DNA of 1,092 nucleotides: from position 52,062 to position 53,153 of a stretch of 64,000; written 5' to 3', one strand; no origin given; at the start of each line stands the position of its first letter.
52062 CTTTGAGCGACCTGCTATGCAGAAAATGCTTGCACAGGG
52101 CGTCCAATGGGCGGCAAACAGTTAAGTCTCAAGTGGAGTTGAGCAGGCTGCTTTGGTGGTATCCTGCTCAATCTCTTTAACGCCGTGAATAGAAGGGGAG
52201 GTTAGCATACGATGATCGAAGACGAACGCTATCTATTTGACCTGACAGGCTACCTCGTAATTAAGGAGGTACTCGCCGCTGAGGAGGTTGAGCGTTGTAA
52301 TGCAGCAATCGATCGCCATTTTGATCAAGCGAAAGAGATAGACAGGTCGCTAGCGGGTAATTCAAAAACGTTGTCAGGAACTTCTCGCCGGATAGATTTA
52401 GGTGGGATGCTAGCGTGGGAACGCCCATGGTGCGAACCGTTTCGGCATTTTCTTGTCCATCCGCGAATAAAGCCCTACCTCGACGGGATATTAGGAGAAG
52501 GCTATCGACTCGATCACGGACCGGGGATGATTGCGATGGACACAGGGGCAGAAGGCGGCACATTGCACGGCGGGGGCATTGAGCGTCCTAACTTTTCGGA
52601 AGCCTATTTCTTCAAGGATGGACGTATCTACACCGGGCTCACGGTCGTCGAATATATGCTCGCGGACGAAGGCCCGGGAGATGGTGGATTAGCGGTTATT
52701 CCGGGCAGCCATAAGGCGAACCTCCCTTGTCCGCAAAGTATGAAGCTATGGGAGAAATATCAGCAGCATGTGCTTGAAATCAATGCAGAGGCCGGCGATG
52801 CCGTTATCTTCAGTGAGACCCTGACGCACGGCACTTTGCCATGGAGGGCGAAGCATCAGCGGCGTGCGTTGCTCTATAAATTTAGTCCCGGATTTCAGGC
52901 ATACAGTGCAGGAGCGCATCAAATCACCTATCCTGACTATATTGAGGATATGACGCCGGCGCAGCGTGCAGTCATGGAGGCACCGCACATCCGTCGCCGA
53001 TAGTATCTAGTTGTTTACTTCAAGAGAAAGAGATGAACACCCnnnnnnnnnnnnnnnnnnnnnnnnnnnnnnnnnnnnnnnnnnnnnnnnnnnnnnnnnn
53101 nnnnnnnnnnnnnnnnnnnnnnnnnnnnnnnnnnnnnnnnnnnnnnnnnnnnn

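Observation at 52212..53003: PhyH paralog with H-G-G where the iron-binding HxD/E is expected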

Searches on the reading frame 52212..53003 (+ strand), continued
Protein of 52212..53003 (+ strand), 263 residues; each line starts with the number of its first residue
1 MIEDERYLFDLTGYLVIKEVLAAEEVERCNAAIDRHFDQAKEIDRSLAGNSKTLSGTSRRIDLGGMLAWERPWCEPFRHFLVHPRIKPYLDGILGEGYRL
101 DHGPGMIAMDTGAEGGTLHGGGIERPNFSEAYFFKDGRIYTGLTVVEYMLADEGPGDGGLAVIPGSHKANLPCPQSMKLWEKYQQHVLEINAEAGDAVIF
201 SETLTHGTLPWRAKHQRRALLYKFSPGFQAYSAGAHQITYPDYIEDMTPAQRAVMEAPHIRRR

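Call 63: search_protein_families(library=pfam, proteins=[L018:4823-5890:+, L018:6808-7755:+, L018:7767-8624:+, L018:8628-9374:+, L018:9420-10874:+], max_evalue=0.001)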
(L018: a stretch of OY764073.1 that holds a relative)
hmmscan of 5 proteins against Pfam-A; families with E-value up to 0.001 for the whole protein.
L018:4823-5890:+ (355 aa): 6 families
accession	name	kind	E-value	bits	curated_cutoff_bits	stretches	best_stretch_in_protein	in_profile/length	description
PF01408.29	GFO_IDH_MocA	-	1.7e-24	87.2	24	1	9-124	2-116/120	Oxidoreductase family, NAD-binding Rossmann fold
PF03447.22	NAD_binding_3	-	4.1e-07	31.1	24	1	14-122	1-111/116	Homoserine dehydrogenase, NAD binding domain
PF01113.26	DapB_N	-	4.3e-07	30.5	25.6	1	9-97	2-95/124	Dihydrodipicolinate reductase, N-terminus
PF02629.25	CoA_binding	-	6.8e-07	30.4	22.3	1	7-97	3-91/97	CoA binding domain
PF03435.24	Sacchrp_dh_NADP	-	3.5e-05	24.6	25.1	1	10-101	1-100/129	Saccharopine dehydrogenase NADP binding domain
PF03807.23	F420_oxidored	-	5.5e-05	24.1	21.6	1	9-87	1-77/94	NADP oxidoreductase coenzyme F420-dependent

L018:6808-7755:+ (315 aa): 2 families
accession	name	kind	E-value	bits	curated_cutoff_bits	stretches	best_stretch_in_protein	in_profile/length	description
PF01408.29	GFO_IDH_MocA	-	3.3e-24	86.3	24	1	4-122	1-119/120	Oxidoreductase family, NAD-binding Rossmann fold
PF22725.1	GFO_IDH_MocA_C3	-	4.6e-07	30.3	27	1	144-243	16-120/124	GFO/IDH/MocA C-terminal domain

L018:7767-8624:+ (285 aa): 1 family
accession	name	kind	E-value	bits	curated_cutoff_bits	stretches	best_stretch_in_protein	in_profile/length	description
PF05721.19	PhyH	-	2.4e-15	57.8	22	1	22-207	1-211/213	Phytanoyl-CoA dioxygenase (PhyH)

L018:8628-9374:+ (248 aa): 1 family
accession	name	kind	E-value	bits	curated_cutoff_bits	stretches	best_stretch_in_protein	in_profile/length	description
PF05721.19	PhyH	-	1.2e-21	78.4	22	1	30-206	5-213/213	Phytanoyl-CoA dioxygenase (PhyH)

L018:9420-10874:+ (484 aa): 2 families
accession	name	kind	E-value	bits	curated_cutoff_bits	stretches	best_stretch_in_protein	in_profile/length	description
PF00884.28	Sulfatase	-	1e-39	137.1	25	1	2-340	2-300/301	Sulfatase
PF01663.27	Phosphodiest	-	6.1e-06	26.5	23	1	247-287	181-221/342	Type I phosphodiesterase / nucleotide pyrophosphatase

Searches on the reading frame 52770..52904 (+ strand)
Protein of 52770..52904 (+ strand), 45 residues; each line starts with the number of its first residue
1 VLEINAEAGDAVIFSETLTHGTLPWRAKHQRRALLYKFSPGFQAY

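Call 55: search_solved_structures(query=window:52770-52904:+, max_evalue=10, show_alignments=5)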
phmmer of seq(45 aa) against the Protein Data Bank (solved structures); distinct sequences matched with E-value up to 10: 0.
